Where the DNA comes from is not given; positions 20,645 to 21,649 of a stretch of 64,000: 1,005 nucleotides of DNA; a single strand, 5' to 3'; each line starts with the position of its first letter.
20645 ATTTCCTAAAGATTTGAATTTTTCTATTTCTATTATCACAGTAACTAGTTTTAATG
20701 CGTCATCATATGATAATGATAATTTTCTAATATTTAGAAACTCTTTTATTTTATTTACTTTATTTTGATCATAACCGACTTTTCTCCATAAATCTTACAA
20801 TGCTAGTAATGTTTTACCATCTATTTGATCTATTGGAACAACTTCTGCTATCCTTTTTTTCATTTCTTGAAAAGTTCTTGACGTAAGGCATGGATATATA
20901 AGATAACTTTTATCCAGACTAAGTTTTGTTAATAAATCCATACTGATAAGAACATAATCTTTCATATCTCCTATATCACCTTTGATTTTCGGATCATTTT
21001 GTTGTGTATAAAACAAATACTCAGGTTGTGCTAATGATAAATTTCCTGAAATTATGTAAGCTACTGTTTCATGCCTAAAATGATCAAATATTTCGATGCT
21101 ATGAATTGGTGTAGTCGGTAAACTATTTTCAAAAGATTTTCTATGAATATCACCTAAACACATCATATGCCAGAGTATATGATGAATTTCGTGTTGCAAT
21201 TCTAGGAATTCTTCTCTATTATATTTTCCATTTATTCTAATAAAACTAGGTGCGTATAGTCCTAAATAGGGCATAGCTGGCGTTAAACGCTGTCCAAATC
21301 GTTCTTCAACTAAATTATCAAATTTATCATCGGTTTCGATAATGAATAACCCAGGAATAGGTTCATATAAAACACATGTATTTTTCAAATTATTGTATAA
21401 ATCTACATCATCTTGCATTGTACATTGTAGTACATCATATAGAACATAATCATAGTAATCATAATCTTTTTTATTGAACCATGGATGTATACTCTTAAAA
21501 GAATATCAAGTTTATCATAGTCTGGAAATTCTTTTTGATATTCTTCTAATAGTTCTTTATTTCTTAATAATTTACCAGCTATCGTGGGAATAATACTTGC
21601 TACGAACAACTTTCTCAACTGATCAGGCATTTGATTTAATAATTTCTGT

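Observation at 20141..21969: HExxH-motif gene next to tRNA-Pro, broken into five fragments that share a reading frame across TAA codons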

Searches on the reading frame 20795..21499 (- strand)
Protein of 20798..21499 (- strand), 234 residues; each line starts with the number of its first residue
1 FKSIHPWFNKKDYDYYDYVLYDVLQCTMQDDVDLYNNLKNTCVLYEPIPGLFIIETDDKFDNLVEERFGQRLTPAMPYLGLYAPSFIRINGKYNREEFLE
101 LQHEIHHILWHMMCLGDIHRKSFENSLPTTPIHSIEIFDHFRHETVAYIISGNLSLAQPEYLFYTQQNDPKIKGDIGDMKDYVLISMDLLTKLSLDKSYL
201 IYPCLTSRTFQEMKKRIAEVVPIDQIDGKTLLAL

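Call 15: find_related_loci(query=window:20798-21469:-, collection=genome_contigs, flank=10000)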
Query seq(224 aa) (224 aa) in genome_contigs; peptide patterns used: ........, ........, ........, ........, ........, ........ (x = any residue, [..] = any of these).
84 stretches matched a pattern, but none encodes a relative of the query by tblastn (E <= 1e-3).
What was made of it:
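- Tried and rejected: Motif scan of GTDB genomes with the window fragment: nothing, so the source genome is not a species representative (call 15).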

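Call 16: find_encoding_contigs(protein=window:20795-21418:-, flank=10000)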
Protein window:20795-21418:- (207 aa): 1 contig read that carries it; 1 place shown.
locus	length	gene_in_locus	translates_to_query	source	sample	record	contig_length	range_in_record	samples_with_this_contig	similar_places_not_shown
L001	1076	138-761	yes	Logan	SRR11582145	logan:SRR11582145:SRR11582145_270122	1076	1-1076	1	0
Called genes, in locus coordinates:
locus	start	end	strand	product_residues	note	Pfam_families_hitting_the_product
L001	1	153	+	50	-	?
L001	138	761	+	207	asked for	-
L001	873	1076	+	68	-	?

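Call 19: list_cluster_members(proteins=[window:20798-21418:-, window:20144-20422:-, window:20471-20683:-, window:21406-21630:-, window:22261-24096:+, window:24267-26024:-, window:7048-8085:-, window:18155-19924:+, window:14438-16513:+])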
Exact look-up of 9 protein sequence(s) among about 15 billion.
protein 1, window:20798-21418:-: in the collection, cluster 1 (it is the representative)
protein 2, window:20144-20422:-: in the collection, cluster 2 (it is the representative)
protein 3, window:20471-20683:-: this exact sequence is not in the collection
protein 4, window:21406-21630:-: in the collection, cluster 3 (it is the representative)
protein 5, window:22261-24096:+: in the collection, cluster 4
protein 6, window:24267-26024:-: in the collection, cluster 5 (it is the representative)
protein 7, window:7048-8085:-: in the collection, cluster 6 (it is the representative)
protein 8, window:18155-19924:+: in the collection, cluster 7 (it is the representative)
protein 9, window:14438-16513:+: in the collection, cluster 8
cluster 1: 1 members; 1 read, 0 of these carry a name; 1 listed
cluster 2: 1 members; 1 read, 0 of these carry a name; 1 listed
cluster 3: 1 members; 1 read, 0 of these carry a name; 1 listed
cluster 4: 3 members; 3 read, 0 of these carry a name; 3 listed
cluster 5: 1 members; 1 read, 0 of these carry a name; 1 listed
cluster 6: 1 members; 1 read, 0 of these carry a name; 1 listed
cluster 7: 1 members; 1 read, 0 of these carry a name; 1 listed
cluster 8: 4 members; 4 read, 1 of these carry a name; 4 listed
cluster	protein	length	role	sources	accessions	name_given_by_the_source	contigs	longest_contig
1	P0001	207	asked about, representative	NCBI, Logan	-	-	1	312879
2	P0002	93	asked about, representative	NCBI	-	-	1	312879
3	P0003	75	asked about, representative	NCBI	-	-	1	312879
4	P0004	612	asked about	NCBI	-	-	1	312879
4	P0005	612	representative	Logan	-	-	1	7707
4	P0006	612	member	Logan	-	-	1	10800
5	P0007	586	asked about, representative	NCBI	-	-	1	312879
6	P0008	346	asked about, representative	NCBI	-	-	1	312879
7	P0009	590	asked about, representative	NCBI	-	-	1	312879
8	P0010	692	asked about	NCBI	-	-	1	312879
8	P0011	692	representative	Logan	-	-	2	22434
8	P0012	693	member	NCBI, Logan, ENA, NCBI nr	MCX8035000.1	MAG: hypothetical protein N3A71_01800 [Candidatus Dojkabacteria bacterium] | hypothetical protein [Candidatus Dojkabacteria bacterium]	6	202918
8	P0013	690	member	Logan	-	-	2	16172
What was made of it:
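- The source is a metagenome-assembled genome: NCBI contig of 312,879 nt, related to 'Candidatus Dojkabacteria' MAGs (call 19). Gene callers did predict this ORF as a protein (call 19).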

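Call 21: find_encoding_contigs(protein=P0006, flank=10000)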
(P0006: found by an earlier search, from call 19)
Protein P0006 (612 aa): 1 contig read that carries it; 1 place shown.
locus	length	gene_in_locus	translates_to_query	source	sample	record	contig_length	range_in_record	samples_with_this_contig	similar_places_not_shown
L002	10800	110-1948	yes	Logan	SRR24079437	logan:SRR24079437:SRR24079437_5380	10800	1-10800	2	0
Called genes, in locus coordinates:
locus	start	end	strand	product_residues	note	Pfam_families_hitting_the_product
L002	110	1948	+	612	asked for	-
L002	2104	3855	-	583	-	-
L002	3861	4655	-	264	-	-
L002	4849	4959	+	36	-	-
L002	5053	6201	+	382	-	PF00712:DNA_pol3_beta, PF02767:DNA_pol3_beta_2, PF02768:DNA_pol3_beta_3 (weak)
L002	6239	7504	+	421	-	-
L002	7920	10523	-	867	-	PF13229:Beta_helix, PF05048:NosD (weak), PF13229:Beta_helix, PF05048:NosD (weak), PF13229:Beta_helix (weak), PF13385:Laminin_G_3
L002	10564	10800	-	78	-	?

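Call 22: find_encoding_contigs(protein=P0012, flank=10000)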
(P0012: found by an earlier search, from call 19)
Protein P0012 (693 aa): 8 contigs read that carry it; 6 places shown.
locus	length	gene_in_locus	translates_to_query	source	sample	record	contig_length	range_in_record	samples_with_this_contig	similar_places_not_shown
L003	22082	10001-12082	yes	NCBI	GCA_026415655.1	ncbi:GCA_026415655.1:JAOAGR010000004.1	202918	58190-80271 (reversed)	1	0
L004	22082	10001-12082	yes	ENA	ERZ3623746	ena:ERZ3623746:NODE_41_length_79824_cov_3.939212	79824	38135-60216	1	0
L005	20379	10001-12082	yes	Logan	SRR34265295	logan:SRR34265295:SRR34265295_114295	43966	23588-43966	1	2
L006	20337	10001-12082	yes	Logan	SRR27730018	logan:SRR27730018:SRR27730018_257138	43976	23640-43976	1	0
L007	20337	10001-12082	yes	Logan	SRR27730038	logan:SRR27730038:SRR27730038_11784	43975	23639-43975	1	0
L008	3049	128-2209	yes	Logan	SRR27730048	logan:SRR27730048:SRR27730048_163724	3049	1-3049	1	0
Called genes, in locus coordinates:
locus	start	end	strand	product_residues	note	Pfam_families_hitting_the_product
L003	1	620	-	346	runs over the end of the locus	PF00154:RecA_N, PF06745:ATPase (faint), PF08423:Rad51, PF27531:MT3502_N (weak), PF01637:ATPase_2 (weak), PF21096:RecA_C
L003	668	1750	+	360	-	PF01715:IPPT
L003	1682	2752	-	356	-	PF03054:tRNA_Me_trans, PF20259:tRNA_Me_trans_M, PF20258:tRNA_Me_trans_C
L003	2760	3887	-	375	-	PF02492:cobW, PF07683:CobW_C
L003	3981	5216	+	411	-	PF02073:Peptidase_M29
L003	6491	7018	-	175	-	-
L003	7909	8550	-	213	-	-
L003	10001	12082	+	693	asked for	-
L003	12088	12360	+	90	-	-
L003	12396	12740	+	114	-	PF13453:Zn_ribbon_TFIIB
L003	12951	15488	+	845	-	PF00690:Cation_ATPase_N, PF00122:E1-E2_ATPase, PF00702:Hydrolase, PF13246:Cation_ATPase, PF08282:Hydrolase_3 (weak), PF00689:Cation_ATPase_C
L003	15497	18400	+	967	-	PF04851:ResIII, PF00270:DEAD, PF19778:RE_endonuc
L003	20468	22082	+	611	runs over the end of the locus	-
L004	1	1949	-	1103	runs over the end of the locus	PF13229:Beta_helix (weak)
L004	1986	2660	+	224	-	PF00696:AA_kinase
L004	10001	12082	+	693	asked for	-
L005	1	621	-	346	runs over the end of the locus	PF00154:RecA_N, PF06745:ATPase (faint), PF08423:Rad51, PF27531:MT3502_N (weak), PF01637:ATPase_2 (weak), PF21096:RecA_C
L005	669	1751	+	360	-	PF01715:IPPT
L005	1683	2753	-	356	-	PF03054:tRNA_Me_trans, PF20259:tRNA_Me_trans_M, PF20258:tRNA_Me_trans_C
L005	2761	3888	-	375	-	PF02492:cobW, PF07683:CobW_C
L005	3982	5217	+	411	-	PF02073:Peptidase_M29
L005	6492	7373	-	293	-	-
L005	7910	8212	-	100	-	-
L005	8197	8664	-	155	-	-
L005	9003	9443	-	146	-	-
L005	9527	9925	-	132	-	-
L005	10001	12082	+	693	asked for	-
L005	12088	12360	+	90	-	-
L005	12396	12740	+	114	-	PF13453:Zn_ribbon_TFIIB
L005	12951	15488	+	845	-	PF00690:Cation_ATPase_N, PF00122:E1-E2_ATPase, PF00702:Hydrolase, PF13246:Cation_ATPase, PF08282:Hydrolase_3 (weak), PF00689:Cation_ATPase_C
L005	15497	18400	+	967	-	PF04851:ResIII, PF00270:DEAD, PF19778:RE_endonuc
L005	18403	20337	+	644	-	PF01555:N6_N4_Mtase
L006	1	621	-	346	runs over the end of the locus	PF00154:RecA_N, PF06745:ATPase (faint), PF08423:Rad51, PF27531:MT3502_N (weak), PF01637:ATPase_2 (weak), PF21096:RecA_C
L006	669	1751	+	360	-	PF01715:IPPT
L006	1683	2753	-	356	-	PF03054:tRNA_Me_trans, PF20259:tRNA_Me_trans_M, PF20258:tRNA_Me_trans_C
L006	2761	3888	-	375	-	PF02492:cobW, PF07683:CobW_C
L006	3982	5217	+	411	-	PF02073:Peptidase_M29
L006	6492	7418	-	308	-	-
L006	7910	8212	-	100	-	-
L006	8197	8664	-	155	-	-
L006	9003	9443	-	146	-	-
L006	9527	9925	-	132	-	-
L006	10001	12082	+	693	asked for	-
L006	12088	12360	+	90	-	-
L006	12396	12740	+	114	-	PF13453:Zn_ribbon_TFIIB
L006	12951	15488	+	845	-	PF00690:Cation_ATPase_N, PF00122:E1-E2_ATPase, PF00702:Hydrolase, PF13246:Cation_ATPase, PF08282:Hydrolase_3 (weak), PF00689:Cation_ATPase_C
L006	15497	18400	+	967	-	PF04851:ResIII, PF00270:DEAD, PF19778:RE_endonuc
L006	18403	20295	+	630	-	PF01555:N6_N4_Mtase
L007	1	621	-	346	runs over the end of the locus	PF00154:RecA_N, PF06745:ATPase (faint), PF08423:Rad51, PF27531:MT3502_N (weak), PF01637:ATPase_2 (weak), PF21096:RecA_C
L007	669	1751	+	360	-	PF01715:IPPT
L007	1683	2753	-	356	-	PF03054:tRNA_Me_trans, PF20259:tRNA_Me_trans_M, PF20258:tRNA_Me_trans_C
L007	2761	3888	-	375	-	PF02492:cobW, PF07683:CobW_C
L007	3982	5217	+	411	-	PF02073:Peptidase_M29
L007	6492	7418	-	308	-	-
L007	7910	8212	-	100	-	-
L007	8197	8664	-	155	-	-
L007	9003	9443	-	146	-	-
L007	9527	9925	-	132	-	-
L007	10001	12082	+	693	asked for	-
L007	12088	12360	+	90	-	-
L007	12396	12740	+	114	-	PF13453:Zn_ribbon_TFIIB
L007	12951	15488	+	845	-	PF00690:Cation_ATPase_N, PF00122:E1-E2_ATPase, PF00702:Hydrolase, PF13246:Cation_ATPase, PF08282:Hydrolase_3 (weak), PF00689:Cation_ATPase_C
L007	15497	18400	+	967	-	PF04851:ResIII, PF00270:DEAD, PF19778:RE_endonuc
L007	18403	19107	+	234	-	PF01555:N6_N4_Mtase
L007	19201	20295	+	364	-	PF01555:N6_N4_Mtase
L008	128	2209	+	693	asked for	-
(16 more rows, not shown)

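Call 31: search_protein_representatives(protein=window:20798-21499:-)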
Query: 234 residues. Proteins with E-value up to 0.001 (for the whole library): 39; up to 1e-10: 5; up to 1e-30: 1. The best 39 are listed.
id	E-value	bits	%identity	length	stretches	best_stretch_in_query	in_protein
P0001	3.3e-137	471.9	100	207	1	28-234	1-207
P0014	4.6e-22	95.0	29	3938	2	43-227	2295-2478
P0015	4.0e-16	75.6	34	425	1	44-234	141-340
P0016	6.0e-12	61.9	33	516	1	101-225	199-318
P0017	6.6e-11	58.5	34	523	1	97-231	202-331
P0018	1.3e-10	57.6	33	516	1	44-231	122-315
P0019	1.7e-10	57.2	30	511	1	25-224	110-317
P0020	2.4e-10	56.7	32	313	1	98-231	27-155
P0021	2.7e-10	56.5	33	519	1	95-231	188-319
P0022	1.2e-09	54.3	38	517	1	102-229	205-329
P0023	1.5e-09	54.1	33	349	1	100-232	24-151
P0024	4.9e-08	49.1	29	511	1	16-231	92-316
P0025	1.2e-07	47.9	30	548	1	42-233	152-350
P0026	1.2e-07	47.8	31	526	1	101-225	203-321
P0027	1.5e-07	47.5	29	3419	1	99-227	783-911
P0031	8.6e-07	45.0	28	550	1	44-232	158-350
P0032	1.1e-06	44.7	28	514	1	40-230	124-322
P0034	2.1e-06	43.8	30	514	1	44-227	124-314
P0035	2.6e-06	43.4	27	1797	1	100-229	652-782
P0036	6.2e-06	42.2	28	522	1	37-229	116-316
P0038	6.3e-06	42.2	29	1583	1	43-232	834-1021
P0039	1.4e-05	41.0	25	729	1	101-231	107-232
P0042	8.2e-05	38.5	26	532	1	36-231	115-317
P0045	1.4e-04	37.8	30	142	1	97-221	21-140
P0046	1.5e-04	37.7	32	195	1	101-218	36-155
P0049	2.7e-04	36.9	31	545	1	92-217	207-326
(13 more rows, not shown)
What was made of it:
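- The exhaustive HMMER search finds the family: 39 hits at E <= 1e-3 and 5 at E <= 1e-10 (call 31).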

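Call 34: list_cluster_members(proteins=[P0014, P0015, P0016, P0017, P0018, P0019, P0022, P0025, P0027, P0035])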
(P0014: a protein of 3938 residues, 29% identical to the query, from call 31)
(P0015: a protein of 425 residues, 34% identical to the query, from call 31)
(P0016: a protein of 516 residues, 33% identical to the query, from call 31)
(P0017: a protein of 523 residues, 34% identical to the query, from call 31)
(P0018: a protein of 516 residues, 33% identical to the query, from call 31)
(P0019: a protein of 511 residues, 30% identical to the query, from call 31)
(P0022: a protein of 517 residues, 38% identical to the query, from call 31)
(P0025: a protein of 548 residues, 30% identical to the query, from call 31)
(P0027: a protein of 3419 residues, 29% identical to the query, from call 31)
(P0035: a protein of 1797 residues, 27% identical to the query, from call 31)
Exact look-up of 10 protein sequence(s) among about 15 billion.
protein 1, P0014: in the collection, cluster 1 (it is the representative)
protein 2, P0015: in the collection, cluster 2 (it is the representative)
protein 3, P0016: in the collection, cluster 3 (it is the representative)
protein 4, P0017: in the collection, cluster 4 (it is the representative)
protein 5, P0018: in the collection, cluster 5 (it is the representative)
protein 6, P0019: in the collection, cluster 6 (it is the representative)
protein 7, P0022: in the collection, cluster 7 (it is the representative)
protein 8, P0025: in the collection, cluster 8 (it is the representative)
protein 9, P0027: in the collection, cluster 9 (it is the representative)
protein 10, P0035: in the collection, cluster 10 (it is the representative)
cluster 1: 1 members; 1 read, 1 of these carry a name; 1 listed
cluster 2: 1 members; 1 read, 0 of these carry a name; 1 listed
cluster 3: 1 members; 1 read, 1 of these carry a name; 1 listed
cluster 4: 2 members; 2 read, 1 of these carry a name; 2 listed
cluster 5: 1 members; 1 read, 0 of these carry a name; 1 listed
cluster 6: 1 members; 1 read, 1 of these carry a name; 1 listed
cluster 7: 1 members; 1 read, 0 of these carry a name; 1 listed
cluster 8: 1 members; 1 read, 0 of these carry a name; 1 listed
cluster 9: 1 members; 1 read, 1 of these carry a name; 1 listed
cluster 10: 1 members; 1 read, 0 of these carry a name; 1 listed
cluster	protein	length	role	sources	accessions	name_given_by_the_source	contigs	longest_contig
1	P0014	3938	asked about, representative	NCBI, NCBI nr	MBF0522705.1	MAG: tetratricopeptide repeat protein [Candidatus Omnitrophica bacterium] | tetratricopeptide repeat protein [Candidatus Omnitrophota bacterium]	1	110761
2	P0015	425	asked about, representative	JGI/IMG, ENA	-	-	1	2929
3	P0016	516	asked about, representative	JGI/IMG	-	hypothetical protein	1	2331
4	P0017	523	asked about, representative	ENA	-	-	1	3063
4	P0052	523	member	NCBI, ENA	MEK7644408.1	MAG: hypothetical protein AAB390_03850 [Patescibacteria group bacterium]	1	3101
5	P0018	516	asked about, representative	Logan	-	-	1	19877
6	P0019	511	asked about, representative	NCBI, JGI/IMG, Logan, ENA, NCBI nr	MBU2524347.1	hypothetical protein KKG71_04090 [Patescibacteria group bacterium] | hypothetical protein [Patescibacteria group bacterium]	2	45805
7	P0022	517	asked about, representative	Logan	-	-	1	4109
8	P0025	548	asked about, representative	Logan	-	-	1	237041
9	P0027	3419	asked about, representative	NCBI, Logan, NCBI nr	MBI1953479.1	MAG: methyltransferase domain-containing protein [Candidatus Omnitrophica bacterium] | methyltransferase domain-containing protein [Candidatus Omnitrophota bacterium]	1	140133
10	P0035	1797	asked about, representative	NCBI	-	-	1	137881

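Call 40: find_encoding_contigs(protein=P0025, flank=8000, max_places=2)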
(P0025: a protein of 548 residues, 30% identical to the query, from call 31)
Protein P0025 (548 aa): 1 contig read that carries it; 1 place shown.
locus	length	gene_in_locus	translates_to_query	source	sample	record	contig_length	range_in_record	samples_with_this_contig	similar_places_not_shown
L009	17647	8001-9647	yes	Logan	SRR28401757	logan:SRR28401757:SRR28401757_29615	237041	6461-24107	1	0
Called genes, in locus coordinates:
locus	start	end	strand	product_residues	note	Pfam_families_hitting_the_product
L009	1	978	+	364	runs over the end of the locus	PF11258:DUF3048, PF17479:DUF3048_C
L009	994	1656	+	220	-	-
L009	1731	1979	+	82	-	PF04014:MazE_antitoxin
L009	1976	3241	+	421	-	PF21760:SecD_1st, PF22599:SecDF_P1_head, PF02355:SecD_SecF_C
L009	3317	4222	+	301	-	PF02355:SecD_SecF_C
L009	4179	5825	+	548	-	PF01368:DHH, PF02272:DHHA1, PF17768:RecJ_OB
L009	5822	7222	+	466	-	PF13328:HD_4, PF04607:RelA_SpoT, PF02824:TGS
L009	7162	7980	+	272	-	-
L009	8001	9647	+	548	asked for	-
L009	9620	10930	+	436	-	PF01336:tRNA_anti-codon, PF00152:tRNA-synt_2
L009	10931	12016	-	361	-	-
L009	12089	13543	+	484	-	PF00749:tRNA-synt_1c, PF19269:Anticodon_2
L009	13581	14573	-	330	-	PF13714:PEP_mutase, PF00463:ICL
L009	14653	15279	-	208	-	PF13462:Thioredoxin_4, PF13098:Thioredoxin_2 (faint), PF01323:DSBA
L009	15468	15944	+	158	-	PF02082:Rrf2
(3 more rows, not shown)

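Call 41: find_encoding_contigs(protein=P0019, flank=8000, max_places=2)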
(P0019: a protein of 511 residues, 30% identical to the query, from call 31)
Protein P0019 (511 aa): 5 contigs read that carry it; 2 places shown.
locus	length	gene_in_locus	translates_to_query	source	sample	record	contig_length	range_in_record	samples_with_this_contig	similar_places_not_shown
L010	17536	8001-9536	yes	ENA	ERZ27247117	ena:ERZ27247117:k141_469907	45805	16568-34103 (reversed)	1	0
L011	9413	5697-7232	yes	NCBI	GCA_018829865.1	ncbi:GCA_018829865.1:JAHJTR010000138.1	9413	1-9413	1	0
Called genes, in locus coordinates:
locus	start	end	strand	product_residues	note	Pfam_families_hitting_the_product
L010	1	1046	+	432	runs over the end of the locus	PF00939:Na_sulph_symp, PF02040:ArsB, PF03600:CitMHS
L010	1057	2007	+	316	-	PF01008:IF-2B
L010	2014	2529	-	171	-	PF00565:SNase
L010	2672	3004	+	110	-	-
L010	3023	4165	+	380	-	PF08495:FIST, PF10442:FIST_C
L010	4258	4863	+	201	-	PF13328:HD_4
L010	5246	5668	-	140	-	-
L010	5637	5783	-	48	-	-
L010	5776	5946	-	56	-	-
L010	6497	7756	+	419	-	-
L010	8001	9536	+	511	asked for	-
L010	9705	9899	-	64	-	-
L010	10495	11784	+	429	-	PF01336:tRNA_anti-codon, PF00152:tRNA-synt_2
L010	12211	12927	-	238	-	PF14622:Ribonucleas_3_3, PF00636:Ribonuclease_3, PF22892:DSRM_MRPL44 (weak), PF00035:dsrm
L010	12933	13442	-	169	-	PF01029:NusB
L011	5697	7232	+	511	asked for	-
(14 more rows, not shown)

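Call 43: find_encoding_contigs(protein=P0018, flank=6000, max_places=2)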
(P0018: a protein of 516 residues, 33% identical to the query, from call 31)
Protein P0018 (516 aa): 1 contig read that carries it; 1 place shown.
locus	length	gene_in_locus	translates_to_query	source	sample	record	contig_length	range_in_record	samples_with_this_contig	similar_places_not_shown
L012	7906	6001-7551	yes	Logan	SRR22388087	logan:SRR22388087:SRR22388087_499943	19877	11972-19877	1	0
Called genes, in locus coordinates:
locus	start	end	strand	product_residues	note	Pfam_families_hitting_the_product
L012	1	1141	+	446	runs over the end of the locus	PF00512:HisKA, PF02518:HATPase_c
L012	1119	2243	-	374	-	PF19077:Big_13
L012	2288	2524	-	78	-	-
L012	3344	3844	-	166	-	-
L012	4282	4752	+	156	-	-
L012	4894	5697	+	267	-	-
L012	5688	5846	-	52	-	-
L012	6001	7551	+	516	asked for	-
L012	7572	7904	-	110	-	?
